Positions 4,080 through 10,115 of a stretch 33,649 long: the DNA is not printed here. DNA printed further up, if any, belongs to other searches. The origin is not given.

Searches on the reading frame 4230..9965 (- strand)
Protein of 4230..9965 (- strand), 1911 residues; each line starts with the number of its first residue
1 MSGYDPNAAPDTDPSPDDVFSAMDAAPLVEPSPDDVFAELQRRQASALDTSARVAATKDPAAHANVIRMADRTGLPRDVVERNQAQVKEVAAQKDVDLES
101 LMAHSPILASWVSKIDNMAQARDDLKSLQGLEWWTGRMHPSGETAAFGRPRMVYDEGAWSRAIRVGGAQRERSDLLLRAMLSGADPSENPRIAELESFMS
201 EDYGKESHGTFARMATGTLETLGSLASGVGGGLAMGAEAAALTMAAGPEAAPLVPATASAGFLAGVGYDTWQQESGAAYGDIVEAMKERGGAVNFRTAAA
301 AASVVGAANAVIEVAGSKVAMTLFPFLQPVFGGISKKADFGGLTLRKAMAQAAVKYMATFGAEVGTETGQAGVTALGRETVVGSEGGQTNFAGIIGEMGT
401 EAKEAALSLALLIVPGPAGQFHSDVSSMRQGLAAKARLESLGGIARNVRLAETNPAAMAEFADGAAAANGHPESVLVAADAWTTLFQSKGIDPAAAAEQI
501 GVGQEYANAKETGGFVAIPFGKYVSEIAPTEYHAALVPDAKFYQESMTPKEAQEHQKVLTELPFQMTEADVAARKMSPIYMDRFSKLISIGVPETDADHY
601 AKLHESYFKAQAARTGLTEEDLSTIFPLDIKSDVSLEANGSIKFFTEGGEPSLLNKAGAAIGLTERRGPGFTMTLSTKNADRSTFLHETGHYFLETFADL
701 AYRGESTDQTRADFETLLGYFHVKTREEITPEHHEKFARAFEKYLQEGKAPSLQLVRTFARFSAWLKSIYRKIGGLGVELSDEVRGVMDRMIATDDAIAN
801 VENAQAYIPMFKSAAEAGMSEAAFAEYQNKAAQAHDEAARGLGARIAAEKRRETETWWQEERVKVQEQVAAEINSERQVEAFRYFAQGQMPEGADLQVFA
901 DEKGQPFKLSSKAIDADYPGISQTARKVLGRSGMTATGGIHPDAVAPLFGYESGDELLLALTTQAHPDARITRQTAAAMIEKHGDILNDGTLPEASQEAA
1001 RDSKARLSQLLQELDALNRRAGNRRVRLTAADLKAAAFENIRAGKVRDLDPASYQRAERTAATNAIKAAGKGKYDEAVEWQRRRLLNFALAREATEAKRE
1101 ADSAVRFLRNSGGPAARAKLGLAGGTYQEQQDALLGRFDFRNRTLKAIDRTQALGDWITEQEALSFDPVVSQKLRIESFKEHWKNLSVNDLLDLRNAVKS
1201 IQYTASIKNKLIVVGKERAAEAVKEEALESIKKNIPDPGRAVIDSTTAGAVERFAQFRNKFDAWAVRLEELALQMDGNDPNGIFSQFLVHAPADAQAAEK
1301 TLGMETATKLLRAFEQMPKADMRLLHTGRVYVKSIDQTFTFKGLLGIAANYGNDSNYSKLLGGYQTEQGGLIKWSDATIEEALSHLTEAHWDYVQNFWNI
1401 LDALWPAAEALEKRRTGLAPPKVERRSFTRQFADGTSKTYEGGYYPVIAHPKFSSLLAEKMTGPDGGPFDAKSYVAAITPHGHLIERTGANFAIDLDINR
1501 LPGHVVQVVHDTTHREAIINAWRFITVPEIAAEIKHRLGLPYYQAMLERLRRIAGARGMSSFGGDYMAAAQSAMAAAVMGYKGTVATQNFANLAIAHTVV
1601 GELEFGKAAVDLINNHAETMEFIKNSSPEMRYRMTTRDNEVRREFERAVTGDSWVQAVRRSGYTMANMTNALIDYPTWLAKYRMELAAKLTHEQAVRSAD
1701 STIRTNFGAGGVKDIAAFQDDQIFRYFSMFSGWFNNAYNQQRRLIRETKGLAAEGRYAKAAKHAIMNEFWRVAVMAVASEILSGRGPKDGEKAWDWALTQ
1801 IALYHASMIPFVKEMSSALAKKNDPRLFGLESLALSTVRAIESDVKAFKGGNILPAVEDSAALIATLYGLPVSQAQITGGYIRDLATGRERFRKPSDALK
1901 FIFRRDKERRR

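Call 32: search_protein_families(library=phrogs, proteins=[window:4230-9965:-], max_evalue=0.001)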
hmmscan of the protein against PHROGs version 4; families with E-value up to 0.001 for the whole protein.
window:4230-9965:- (1911 aa): 1 family
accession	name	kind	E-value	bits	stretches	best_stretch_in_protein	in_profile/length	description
phrog_9880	-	unknown function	1.2e-274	916.2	3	671-1900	958-2221/2231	-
